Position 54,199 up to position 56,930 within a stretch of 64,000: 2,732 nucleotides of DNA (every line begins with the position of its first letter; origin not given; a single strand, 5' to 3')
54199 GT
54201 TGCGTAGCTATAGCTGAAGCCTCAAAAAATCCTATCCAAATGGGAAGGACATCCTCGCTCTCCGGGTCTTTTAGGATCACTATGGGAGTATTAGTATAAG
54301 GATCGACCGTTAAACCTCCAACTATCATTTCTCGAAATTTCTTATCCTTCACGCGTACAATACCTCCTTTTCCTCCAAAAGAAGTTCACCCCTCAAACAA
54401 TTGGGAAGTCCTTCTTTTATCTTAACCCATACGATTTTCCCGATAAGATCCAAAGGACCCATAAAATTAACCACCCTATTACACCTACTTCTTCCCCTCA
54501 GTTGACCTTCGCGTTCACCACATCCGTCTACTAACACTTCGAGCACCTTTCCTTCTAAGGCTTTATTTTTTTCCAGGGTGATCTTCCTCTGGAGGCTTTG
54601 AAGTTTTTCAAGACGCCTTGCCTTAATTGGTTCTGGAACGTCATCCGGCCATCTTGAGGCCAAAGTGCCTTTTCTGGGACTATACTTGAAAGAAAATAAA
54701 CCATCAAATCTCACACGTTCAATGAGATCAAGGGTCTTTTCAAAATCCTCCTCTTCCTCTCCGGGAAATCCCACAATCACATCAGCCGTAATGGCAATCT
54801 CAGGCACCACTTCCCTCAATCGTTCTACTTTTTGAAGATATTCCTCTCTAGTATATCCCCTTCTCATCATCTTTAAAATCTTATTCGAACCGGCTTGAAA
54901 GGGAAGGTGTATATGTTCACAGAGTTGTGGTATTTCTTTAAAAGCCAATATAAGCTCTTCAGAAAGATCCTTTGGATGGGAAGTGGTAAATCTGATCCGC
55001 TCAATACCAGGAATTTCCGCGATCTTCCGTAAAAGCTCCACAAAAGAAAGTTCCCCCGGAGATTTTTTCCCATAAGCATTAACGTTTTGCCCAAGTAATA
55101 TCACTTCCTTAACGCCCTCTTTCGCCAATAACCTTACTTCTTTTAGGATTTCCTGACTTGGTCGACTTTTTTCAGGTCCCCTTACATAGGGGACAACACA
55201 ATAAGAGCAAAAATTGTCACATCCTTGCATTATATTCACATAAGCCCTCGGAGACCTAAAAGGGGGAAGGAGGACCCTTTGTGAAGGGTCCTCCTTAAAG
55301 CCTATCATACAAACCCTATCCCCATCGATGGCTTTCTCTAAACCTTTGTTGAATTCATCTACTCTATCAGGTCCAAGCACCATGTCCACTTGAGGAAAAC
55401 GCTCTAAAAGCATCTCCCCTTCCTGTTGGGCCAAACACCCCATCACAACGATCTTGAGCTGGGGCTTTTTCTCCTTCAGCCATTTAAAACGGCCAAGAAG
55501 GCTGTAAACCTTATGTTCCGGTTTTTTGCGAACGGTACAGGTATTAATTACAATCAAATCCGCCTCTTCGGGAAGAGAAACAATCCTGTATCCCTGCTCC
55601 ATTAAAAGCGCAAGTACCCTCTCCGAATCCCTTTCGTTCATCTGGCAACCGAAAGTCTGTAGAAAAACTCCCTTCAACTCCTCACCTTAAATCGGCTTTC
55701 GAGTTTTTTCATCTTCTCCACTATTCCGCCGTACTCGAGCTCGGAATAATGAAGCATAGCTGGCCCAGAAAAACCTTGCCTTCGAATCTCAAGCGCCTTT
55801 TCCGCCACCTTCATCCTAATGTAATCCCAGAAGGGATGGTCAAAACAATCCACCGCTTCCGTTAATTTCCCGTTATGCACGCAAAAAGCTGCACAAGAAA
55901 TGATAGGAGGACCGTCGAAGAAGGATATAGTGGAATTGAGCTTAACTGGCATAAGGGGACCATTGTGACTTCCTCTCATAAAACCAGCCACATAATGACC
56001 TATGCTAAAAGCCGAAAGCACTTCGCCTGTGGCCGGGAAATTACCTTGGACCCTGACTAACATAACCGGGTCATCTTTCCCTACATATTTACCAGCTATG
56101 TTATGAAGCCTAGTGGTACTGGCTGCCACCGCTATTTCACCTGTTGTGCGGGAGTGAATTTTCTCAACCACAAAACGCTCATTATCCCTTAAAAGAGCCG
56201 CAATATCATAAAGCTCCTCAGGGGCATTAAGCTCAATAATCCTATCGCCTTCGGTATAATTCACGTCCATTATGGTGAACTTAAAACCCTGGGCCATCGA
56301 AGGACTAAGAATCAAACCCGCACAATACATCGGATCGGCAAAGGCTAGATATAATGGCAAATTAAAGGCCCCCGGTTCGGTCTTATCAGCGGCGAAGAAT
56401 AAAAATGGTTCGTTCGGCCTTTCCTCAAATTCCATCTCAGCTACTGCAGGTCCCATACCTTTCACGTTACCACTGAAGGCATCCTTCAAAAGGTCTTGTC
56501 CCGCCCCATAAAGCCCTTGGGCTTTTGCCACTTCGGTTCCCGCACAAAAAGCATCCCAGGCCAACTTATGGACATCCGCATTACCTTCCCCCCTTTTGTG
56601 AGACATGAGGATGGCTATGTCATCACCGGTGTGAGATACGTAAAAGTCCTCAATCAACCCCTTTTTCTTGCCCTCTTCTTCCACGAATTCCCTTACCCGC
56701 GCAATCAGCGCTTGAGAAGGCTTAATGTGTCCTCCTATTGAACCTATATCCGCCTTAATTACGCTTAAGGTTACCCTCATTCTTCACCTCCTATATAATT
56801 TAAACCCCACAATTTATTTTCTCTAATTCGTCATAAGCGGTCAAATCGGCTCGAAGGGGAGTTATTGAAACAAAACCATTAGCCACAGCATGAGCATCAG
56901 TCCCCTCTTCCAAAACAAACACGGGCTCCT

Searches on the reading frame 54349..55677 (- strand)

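Call 11: search_protein_families(library=pfam, proteins=[window:54349-55677:-], max_evalue=0.01)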
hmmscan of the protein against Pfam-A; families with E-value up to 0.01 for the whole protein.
window:54349-55677:- (442 aa): 4 families
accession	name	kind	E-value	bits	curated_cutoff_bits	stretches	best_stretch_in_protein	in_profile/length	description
PF04055.27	Radical_SAM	-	4.2e-33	115.3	29.5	1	147-319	1-166/166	Radical SAM superfamily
PF00919.26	UPF0004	-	1.8e-32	111.7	27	1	4-102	2-98/98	Uncharacterized protein family UPF0004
PF01938.26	TRAM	-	2.3e-11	43.8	21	1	373-433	2-61/61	TRAM domain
PF21987.2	YajR_YAM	-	0.0052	17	26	0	175-203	12-39/56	YajR YAM domain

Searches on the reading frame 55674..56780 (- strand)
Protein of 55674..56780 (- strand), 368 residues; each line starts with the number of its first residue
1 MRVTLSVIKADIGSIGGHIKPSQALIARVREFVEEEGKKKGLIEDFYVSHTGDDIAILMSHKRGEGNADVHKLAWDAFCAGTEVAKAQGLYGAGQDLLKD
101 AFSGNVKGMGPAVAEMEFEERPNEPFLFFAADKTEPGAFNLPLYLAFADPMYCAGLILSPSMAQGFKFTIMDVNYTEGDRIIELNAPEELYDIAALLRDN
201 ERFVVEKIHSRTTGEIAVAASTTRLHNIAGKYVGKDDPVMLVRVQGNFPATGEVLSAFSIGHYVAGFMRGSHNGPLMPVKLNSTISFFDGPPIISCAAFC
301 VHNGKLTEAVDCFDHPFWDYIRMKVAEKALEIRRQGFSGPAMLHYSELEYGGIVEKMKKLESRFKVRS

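Call 11: search_protein_families(library=pfam, proteins=[window:55674-56780:-], max_evalue=0.01)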
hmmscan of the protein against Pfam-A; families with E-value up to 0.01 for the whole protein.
window:55674-56780:- (368 aa): 1 family
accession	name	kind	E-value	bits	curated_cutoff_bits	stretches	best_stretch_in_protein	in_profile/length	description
PF01950.21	FBPase_3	-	6.2e-167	555.7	25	1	2-365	1-361/361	Fructose-1,6-bisphosphatase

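Call 56: find_homologous_proteins(query=window:55674-56780:-, max_evalue=1e-100)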
Query window:55674-56780:- (368 aa): 7751 proteins with E <= 1e-100 among 8000 candidates; the best 120 are listed.
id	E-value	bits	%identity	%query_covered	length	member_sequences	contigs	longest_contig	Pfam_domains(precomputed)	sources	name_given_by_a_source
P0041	1.2e-247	839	100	100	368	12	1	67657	PF01950.22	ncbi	-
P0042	2.9e-241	818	97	100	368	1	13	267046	PF01950.22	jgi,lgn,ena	jgi:fructose 1,6-bisphosphate aldolase/phosphatase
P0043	8.0e-241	817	97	100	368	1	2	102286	PF01950.22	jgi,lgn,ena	jgi:fructose 1,6-bisphosphate aldolase/phosphatase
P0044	1.1e-240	816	96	100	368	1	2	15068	PF01950.22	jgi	jgi:fructose 1,6-bisphosphate aldolase/phosphatase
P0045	1.4e-233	793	93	100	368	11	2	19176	PF01950.22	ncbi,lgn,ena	-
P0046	4.5e-233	791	93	100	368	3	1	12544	PF01950.22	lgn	-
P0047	9.9e-233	790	93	100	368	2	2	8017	PF01950.22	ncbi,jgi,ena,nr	ncbi:MAG: fructose 1,6-bisphosphatase [Deltaproteobacteria bacterium]|nr:MAG: fructose 1,6-bisphosph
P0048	1.5e-205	701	81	100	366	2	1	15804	PF01950.22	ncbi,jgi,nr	ncbi:MAG: fructose 1,6-bisphosphatase [Deltaproteobacteria bacterium]|nr:MAG: fructose 1,6-bisphosph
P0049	2.6e-205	700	81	100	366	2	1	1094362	PF01950.22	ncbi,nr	ncbi:MAG: fructose 1,6-bisphosphatase [Deltaproteobacteria bacterium]|nr:MAG: fructose 1,6-bisphosph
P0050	3.8e-205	699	81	100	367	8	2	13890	PF01950.22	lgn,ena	-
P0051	6.4e-203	692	80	100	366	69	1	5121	PF01950.22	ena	-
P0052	6.6e-203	692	81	100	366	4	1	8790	PF01950.22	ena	-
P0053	7.7e-202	688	80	100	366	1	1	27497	PF01950.22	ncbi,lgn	-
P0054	1.1e-201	688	80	100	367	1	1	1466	PF01950.22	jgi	-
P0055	2.4e-201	687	80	100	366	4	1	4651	PF01950.22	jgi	jgi:fructose 1,6-bisphosphate aldolase/phosphatase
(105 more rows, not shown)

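Call 57: find_encoding_contigs(protein=P0041, flank=10000, max_places=2)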
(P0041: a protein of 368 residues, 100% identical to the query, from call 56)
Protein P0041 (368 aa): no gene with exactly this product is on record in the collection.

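Call 58: list_cluster_members(proteins=[P0041])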
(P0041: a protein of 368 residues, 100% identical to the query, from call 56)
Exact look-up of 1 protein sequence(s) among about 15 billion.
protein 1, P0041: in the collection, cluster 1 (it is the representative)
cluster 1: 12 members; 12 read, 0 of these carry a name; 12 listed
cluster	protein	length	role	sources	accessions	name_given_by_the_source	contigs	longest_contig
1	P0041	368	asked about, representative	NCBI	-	-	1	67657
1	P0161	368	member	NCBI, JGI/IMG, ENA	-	-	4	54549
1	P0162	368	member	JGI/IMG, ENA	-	-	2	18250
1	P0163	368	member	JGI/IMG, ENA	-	-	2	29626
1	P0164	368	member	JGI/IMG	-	-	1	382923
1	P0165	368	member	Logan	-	-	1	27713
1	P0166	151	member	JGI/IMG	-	-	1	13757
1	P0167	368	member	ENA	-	-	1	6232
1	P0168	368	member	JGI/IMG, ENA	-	-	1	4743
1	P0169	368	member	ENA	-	-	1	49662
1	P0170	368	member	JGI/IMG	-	-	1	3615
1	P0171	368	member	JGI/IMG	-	-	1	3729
